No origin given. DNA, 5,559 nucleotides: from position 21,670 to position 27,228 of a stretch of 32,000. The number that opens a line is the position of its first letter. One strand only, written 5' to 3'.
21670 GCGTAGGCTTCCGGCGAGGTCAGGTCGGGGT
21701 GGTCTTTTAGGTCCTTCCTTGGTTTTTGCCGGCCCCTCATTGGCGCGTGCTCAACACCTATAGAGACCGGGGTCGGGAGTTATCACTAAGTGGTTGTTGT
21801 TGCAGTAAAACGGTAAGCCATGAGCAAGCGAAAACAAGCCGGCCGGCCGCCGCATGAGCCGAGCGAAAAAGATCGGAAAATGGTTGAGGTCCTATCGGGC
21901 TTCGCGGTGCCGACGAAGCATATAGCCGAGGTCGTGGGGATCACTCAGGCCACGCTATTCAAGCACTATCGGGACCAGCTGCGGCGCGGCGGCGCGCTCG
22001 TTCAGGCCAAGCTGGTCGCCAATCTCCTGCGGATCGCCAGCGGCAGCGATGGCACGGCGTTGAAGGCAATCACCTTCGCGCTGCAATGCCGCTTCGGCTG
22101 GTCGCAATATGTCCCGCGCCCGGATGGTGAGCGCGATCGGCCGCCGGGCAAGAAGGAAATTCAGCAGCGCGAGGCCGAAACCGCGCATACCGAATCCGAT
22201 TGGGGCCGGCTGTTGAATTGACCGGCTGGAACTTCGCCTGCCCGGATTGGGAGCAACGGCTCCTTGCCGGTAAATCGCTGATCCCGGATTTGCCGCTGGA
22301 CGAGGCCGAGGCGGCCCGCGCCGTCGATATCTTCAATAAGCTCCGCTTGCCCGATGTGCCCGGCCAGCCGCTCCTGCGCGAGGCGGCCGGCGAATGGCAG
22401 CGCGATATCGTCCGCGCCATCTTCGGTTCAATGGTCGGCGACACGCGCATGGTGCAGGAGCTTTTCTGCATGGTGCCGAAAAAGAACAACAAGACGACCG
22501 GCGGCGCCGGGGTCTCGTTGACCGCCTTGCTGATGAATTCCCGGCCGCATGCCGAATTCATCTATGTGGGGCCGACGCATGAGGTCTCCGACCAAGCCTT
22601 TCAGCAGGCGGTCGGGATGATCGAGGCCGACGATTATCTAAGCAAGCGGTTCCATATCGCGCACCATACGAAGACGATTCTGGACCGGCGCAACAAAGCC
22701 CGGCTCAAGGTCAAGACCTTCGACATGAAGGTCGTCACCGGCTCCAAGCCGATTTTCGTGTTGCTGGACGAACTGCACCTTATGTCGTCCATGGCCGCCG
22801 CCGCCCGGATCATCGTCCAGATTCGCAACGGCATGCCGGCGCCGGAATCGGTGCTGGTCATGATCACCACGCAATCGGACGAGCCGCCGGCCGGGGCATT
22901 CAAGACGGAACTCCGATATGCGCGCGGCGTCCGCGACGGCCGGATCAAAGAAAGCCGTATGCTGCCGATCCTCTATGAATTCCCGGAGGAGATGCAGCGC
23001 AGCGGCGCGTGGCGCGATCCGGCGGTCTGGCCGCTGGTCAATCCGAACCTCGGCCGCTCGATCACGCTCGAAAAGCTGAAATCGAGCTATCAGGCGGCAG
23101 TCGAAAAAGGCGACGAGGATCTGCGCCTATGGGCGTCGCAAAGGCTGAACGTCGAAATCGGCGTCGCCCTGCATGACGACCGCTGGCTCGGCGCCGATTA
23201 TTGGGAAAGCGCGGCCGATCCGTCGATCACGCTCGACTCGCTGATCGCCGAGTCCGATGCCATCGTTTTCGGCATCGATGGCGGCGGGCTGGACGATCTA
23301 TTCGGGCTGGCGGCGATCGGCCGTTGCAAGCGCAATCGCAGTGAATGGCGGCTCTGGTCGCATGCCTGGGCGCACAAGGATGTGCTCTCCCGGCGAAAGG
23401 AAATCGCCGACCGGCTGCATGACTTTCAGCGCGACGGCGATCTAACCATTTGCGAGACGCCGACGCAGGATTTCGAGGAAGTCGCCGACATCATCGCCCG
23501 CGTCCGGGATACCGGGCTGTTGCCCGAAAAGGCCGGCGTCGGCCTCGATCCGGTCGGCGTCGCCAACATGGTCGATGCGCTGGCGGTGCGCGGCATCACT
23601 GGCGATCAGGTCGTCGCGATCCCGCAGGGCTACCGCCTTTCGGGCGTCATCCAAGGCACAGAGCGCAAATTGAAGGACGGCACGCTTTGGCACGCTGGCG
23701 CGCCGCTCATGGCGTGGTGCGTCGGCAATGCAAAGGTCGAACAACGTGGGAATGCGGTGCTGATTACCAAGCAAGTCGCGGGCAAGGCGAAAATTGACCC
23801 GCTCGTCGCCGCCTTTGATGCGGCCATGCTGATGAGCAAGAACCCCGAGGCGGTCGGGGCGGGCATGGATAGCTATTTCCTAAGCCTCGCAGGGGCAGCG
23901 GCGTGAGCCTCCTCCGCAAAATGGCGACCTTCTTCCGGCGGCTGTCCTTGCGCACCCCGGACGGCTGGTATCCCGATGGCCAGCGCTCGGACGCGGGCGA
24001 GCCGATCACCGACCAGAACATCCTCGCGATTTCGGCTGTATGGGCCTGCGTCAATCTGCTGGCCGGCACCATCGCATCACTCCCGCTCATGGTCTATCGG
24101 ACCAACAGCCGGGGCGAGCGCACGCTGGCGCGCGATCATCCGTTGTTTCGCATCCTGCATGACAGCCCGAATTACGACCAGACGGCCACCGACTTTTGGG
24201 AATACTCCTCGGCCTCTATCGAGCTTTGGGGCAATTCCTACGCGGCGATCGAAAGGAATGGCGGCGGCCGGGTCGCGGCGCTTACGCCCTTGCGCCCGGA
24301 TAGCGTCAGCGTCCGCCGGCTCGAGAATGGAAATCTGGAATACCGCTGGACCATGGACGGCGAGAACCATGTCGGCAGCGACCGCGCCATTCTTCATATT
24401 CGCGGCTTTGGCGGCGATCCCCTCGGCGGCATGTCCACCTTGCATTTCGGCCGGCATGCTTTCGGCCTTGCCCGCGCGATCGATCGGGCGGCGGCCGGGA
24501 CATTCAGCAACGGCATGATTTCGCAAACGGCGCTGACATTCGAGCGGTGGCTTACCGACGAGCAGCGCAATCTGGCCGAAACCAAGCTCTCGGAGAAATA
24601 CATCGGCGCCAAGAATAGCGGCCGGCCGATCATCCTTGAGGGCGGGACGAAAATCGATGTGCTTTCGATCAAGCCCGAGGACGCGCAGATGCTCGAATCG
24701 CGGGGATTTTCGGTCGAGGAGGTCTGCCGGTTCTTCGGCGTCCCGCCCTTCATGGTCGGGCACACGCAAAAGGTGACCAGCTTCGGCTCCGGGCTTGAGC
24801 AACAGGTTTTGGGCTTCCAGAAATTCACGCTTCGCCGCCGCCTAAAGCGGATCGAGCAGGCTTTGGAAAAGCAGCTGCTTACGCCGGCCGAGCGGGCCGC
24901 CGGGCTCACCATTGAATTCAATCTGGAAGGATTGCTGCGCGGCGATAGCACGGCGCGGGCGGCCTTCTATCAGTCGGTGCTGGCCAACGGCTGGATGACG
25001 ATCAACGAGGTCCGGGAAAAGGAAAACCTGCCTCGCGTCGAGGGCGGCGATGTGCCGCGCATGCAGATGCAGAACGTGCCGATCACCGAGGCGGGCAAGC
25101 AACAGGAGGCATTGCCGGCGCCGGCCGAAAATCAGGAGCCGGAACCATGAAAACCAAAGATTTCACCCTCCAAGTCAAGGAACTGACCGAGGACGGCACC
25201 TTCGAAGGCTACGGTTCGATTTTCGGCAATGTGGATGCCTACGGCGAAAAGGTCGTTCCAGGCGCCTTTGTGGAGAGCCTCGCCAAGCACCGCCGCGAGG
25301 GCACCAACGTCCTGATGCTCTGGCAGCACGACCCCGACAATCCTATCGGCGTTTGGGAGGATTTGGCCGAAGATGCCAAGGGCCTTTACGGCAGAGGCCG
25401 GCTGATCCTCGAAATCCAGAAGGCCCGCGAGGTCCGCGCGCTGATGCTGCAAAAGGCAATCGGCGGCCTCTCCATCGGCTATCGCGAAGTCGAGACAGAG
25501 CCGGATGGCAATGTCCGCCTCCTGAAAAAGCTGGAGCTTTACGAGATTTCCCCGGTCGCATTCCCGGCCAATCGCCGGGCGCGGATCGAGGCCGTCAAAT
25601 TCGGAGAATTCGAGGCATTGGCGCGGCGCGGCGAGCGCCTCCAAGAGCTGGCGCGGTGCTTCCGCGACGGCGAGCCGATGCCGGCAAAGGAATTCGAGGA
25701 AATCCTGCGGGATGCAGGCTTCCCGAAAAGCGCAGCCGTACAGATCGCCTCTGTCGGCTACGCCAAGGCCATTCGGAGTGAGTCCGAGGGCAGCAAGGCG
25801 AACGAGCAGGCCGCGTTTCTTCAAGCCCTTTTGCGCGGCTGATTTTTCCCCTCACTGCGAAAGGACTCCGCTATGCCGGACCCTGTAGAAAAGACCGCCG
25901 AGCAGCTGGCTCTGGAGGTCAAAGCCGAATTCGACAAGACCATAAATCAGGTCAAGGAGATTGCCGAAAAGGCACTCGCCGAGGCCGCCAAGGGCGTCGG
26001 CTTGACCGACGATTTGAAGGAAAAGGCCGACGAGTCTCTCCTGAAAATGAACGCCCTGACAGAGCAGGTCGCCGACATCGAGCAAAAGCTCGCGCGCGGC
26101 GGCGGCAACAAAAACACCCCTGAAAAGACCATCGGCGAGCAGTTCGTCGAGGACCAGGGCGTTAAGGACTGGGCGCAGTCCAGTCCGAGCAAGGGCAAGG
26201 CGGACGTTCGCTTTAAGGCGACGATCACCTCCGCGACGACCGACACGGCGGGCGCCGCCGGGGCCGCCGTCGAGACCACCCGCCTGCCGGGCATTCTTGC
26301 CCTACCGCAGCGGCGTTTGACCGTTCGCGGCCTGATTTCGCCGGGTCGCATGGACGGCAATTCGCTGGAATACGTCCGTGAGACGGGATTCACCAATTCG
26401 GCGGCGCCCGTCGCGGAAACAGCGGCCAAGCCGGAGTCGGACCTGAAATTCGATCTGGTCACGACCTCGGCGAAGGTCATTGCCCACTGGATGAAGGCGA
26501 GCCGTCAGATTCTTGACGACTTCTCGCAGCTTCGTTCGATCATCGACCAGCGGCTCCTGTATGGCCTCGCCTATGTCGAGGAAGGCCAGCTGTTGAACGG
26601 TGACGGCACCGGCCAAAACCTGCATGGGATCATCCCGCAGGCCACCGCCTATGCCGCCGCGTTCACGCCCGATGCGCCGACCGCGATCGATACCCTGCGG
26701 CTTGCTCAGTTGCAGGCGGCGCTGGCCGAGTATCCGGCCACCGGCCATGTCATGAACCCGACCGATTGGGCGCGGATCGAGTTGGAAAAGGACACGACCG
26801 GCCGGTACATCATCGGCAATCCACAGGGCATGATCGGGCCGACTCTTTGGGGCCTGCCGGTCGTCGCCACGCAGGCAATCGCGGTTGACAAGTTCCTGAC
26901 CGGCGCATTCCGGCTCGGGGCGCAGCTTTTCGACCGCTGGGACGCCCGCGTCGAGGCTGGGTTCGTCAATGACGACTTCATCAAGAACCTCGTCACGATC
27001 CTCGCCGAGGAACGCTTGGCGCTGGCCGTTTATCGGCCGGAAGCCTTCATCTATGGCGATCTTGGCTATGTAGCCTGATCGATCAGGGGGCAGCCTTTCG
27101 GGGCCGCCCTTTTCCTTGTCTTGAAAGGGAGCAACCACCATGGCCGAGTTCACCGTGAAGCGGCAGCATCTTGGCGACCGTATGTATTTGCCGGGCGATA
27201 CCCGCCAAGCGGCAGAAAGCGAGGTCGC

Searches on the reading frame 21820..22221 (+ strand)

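Call 9: search_protein_families(library=phrogs, proteins=[window:21820-22221:+], max_evalue=0.001)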
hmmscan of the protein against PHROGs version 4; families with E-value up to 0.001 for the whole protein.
window:21820-22221:+ (133 aa): 1 family
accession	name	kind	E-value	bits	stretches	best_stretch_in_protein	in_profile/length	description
phrog_12540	-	unknown function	9.9e-44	150.2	1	3-133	13-147/153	-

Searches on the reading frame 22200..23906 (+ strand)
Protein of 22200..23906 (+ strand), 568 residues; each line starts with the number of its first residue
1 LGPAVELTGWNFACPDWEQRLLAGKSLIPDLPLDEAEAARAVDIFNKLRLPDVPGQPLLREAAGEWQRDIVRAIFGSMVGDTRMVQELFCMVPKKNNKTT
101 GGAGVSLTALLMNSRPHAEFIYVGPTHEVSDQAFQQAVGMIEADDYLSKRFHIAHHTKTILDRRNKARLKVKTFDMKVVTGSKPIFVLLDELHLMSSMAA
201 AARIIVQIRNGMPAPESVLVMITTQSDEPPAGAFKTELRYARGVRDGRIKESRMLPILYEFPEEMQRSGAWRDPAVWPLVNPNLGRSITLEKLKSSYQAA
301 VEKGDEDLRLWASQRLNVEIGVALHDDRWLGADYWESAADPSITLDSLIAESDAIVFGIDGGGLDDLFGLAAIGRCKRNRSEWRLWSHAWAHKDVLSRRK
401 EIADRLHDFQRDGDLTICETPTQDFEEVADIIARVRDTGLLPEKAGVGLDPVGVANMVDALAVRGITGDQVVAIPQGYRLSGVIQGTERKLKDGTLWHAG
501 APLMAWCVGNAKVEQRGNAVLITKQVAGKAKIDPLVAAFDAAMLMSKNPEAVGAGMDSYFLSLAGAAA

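Call 9: search_protein_families(library=phrogs, proteins=[window:22200-23906:+], max_evalue=0.001)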
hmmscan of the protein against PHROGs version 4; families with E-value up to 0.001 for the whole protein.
window:22200-23906:+ (568 aa): 7 families
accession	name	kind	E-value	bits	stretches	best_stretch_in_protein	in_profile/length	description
phrog_9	-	head and packaging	2.6e-114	384.8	1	33-555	180-673/812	terminase large subunit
phrog_2699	-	head and packaging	5.7e-62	210.4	1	238-559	2-306/315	terminase large subunit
phrog_35587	-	head and packaging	5.2e-41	141.7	1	174-361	4-191/191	terminase large subunit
phrog_7622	-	head and packaging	6e-41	141.5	1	9-225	4-221/224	terminase large subunit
phrog_11206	-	unknown function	4.2e-18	66.5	1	9-100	4-96/101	-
phrog_7331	-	head and packaging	3.3e-14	53.5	1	470-550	16-97/113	terminase large subunit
phrog_4914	-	head and packaging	1.3e-08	35.7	1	33-171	51-197/213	terminase large subunit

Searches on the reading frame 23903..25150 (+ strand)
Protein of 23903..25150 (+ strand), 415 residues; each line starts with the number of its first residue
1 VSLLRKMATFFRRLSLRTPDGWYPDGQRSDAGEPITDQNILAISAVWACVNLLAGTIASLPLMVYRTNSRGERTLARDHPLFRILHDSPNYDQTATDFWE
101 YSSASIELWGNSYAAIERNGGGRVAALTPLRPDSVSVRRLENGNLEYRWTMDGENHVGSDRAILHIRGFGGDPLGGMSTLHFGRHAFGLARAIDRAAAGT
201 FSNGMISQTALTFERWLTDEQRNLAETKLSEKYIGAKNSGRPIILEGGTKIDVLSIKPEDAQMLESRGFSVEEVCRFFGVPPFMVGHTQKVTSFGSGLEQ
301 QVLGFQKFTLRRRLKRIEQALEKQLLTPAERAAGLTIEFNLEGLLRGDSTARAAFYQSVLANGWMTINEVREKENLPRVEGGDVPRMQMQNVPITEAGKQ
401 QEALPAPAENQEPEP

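Call 9: search_protein_families(library=phrogs, proteins=[window:23903-25150:+], max_evalue=0.001)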
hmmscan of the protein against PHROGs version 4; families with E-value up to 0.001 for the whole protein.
window:23903-25150:+ (415 aa): 7 families
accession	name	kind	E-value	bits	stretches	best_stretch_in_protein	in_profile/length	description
phrog_12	-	head and packaging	4e-115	387.3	1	1-407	48-445/646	portal protein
phrog_2662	-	head and packaging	6.7e-65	221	1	22-399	37-431/717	portal protein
phrog_5929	-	head and packaging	4e-51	174.5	1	196-403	7-211/228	portal protein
phrog_2271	-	head and packaging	1.3e-25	90.3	1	38-394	47-401/859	portal protein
phrog_11323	-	unknown function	2e-25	90.4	1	285-403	2-118/130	-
phrog_21454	-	unknown function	3.3e-16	60.4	1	221-393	12-177/320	-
phrog_9856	-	unknown function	1.3e-05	25.4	1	38-154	47-162/223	-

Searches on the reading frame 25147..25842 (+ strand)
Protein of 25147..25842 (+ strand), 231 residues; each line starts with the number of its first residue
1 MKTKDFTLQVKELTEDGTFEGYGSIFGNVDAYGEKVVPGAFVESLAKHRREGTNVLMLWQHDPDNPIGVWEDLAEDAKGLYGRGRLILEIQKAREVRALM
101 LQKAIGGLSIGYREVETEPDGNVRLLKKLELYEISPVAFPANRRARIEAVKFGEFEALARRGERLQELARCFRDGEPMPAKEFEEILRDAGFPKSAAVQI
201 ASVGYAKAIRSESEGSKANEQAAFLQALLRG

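Call 9: search_protein_families(library=phrogs, proteins=[window:25147-25842:+], max_evalue=0.001)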
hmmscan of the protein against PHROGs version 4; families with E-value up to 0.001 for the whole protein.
window:25147-25842:+ (231 aa): 6 families
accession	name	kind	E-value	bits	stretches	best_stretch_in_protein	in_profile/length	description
phrog_80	-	head and packaging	2.1e-56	193.4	1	1-214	217-419/607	head maturation protease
phrog_3244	-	head and packaging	1.1e-34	121.6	1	1-155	11-185/326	head maturation protease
phrog_617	-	head and packaging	8.9e-21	75.4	1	50-168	56-171/626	major head protein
phrog_9644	-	head and packaging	1.9e-15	58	1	1-153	147-309/341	head maturation protease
phrog_3270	-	head and packaging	2.1e-08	34.2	1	15-151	3-130/603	head maturation protease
phrog_13042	-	head and packaging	1.2e-06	28.8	1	2-164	14-188/386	major head protein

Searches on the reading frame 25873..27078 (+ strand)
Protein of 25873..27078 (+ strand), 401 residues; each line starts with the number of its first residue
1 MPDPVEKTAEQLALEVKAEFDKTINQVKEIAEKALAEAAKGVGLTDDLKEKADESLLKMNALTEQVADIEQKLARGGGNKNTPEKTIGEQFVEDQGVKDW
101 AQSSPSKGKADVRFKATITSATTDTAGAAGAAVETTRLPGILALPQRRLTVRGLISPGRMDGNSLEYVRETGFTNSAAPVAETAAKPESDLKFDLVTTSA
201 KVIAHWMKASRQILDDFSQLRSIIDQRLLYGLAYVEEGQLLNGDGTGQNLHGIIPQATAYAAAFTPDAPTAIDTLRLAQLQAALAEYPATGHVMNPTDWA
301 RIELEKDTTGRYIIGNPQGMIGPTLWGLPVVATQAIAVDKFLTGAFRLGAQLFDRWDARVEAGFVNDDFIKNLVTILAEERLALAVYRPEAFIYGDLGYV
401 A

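Call 9: search_protein_families(library=phrogs, proteins=[window:25873-27078:+], max_evalue=0.001)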
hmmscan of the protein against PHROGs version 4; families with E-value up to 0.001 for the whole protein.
window:25873-27078:+ (401 aa): 4 families
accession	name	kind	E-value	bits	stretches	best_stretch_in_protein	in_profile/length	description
phrog_10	-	head and packaging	2e-84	286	1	13-397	266-635/752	major head protein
phrog_35623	-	unknown function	2.5e-79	264.5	1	1-127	1-127/127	-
phrog_617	-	head and packaging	2e-16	61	1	10-346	230-568/626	major head protein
phrog_2263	-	head and packaging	6.7e-05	23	1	76-346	227-495/551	major head protein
